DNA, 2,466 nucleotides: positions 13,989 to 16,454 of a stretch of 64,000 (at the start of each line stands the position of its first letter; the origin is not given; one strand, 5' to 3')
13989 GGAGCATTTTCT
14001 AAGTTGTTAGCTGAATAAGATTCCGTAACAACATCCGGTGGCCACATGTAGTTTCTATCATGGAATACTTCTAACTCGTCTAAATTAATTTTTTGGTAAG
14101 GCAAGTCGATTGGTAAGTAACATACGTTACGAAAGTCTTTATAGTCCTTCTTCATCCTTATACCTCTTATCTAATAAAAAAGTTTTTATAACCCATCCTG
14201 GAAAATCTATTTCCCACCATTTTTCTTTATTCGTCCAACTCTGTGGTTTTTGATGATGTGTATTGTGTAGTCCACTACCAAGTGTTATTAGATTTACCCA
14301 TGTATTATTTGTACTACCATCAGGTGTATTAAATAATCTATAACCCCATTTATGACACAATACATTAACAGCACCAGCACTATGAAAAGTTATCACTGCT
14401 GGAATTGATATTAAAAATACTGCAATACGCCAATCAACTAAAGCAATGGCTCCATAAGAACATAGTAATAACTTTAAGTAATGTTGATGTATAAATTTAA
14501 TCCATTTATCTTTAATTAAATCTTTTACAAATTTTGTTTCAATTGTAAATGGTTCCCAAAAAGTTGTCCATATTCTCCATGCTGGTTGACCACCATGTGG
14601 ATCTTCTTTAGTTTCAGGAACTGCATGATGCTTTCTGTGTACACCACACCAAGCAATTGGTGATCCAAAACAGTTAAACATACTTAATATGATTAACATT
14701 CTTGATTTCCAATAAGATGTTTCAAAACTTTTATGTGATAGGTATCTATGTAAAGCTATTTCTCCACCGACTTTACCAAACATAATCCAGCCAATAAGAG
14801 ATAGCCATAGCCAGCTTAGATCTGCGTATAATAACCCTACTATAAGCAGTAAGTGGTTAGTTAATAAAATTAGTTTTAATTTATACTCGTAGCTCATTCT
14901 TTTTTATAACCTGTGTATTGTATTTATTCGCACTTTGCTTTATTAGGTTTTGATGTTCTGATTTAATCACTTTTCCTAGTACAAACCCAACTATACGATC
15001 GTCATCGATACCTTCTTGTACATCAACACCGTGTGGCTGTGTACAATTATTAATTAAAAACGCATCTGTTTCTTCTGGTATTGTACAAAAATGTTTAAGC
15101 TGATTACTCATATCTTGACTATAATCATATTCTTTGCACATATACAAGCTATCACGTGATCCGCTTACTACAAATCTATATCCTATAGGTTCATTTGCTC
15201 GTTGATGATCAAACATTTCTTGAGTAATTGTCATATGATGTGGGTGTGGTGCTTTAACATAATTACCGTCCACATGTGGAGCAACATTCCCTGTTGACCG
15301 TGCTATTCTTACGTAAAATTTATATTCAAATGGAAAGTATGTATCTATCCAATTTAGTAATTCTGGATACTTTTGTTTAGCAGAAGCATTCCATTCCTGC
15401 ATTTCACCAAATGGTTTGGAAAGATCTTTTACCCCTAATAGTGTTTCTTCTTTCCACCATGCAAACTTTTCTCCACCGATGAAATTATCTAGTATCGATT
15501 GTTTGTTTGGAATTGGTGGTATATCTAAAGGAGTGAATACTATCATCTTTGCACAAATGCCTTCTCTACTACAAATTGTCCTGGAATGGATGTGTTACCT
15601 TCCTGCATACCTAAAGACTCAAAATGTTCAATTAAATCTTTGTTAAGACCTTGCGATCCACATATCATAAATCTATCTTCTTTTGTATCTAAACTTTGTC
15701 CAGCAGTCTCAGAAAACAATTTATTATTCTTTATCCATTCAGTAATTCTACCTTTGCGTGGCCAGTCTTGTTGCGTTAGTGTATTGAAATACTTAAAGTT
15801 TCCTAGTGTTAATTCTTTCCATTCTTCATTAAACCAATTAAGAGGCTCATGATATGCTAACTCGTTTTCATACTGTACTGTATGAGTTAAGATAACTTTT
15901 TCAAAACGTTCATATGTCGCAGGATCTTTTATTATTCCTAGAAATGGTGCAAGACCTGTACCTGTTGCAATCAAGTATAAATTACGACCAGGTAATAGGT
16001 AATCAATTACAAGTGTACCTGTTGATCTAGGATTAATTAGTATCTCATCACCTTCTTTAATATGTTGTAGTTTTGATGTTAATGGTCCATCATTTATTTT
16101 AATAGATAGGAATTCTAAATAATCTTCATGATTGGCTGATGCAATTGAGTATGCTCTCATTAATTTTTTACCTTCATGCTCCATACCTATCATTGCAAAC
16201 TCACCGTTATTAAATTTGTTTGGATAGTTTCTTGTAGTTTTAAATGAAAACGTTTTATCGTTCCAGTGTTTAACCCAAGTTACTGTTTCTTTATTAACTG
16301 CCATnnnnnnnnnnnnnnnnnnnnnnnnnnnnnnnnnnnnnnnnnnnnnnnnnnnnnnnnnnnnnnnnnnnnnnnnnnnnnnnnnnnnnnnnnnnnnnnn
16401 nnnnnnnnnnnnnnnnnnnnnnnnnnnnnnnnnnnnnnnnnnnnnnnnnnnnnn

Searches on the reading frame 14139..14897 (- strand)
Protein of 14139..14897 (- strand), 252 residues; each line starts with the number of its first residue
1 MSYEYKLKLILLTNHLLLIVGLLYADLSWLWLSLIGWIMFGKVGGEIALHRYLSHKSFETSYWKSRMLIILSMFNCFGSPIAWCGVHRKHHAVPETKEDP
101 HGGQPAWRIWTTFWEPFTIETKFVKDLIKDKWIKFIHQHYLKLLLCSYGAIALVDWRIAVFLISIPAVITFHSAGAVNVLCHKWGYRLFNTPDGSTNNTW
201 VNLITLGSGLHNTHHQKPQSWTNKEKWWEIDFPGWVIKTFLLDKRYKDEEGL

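Call 34: search_protein_families(library=pfam, proteins=[window:14139-14897:-], max_evalue=0.001)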
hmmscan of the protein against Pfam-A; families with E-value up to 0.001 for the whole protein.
window:14139-14897:- (252 aa): 1 family
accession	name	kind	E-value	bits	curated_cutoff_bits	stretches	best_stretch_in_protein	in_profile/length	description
PF00487.30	FA_desaturase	-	4.7e-14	53.2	29.7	1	31-219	3-226/253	Fatty acid desaturase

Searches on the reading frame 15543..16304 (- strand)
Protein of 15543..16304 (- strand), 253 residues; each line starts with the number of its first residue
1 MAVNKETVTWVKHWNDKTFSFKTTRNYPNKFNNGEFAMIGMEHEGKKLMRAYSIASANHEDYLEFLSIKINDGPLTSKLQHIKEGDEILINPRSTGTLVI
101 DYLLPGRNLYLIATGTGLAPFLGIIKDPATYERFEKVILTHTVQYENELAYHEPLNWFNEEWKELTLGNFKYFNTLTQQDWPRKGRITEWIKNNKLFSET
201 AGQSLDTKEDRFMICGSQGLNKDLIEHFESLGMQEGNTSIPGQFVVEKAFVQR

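Call 33: search_protein_families(library=pfam, proteins=[window:15543-16304:-], max_evalue=0.001)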
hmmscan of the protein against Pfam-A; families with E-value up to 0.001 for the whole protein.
window:15543-16304:- (253 aa): 2 families
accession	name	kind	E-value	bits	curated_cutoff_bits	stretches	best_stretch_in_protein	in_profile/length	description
PF00175.26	NAD_binding_1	-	1.2e-09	39.2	22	1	111-222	1-105/109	Oxidoreductase NAD-binding domain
PF00970.30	FAD_binding_6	-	7.5e-06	26.6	21.1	1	15-90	13-90/99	Oxidoreductase FAD-binding domain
